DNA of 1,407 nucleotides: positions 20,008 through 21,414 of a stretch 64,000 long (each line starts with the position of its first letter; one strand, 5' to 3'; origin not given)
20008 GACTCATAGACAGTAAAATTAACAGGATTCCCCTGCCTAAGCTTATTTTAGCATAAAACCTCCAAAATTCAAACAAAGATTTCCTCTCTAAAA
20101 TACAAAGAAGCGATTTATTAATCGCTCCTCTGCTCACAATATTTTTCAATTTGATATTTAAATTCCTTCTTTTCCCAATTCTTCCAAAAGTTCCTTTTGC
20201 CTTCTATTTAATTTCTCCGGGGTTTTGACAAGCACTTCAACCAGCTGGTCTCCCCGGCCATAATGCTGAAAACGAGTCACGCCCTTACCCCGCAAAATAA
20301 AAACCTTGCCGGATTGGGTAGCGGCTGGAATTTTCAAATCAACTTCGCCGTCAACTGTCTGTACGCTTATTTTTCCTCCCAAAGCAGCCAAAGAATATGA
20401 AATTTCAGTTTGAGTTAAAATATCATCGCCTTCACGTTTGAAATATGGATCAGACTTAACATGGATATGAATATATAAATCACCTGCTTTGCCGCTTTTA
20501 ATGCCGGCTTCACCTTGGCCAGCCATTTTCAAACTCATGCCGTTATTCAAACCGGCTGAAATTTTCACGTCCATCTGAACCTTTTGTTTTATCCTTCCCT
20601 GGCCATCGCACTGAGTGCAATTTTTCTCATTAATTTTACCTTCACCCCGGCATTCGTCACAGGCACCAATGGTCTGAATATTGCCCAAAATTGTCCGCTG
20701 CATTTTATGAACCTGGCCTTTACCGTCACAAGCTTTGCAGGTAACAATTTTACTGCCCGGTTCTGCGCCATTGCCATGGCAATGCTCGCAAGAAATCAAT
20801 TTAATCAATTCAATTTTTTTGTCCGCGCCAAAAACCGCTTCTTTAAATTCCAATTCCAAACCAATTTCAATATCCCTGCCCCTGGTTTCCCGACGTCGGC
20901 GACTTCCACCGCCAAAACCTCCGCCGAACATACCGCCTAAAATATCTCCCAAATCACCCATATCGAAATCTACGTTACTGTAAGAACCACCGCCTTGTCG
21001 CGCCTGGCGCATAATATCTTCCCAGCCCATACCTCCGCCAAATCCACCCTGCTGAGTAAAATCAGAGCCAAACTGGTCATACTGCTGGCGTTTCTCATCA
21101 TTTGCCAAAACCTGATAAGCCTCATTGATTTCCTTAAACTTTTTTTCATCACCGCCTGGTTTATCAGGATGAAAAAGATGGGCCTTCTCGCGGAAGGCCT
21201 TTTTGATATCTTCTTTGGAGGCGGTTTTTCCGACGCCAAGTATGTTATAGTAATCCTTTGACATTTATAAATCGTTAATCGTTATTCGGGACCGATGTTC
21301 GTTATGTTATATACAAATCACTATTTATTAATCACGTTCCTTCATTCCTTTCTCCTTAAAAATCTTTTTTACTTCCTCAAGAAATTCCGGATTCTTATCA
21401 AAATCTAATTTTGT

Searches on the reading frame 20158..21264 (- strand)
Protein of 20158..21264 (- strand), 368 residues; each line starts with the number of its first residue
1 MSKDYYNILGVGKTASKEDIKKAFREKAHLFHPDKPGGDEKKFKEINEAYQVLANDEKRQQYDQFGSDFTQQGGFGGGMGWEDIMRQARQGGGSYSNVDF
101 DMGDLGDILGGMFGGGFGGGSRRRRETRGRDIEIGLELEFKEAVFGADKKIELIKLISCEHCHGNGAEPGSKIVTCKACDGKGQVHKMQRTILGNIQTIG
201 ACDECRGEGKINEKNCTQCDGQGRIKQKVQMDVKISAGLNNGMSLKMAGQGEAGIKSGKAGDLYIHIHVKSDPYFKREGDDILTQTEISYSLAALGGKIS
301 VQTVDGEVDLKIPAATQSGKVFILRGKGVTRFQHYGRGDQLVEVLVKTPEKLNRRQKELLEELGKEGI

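Call 3: search_protein_families(library=pfam, proteins=[window:20158-21264:-], max_evalue=0.01)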
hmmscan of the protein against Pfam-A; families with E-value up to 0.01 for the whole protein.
window:20158-21264:- (368 aa): 3 families
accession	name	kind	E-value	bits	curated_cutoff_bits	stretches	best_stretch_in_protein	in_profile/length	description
PF01556.23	DnaJ_C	-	1.5e-44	152.1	26.6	1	132-349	1-152/152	DnaJ C terminal domain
PF00226.36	DnaJ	-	1.8e-22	79.6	27.8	1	4-63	1-63/63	DnaJ domain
PF00684.25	DnaJ_CXXCXGXG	-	2.4e-15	57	32.7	1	159-223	1-65/65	DnaJ central domain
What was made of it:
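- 20158..21264 (-): dnaJ (368 aa; J domain, zinc-finger domain and C-terminal domain). Call 3.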
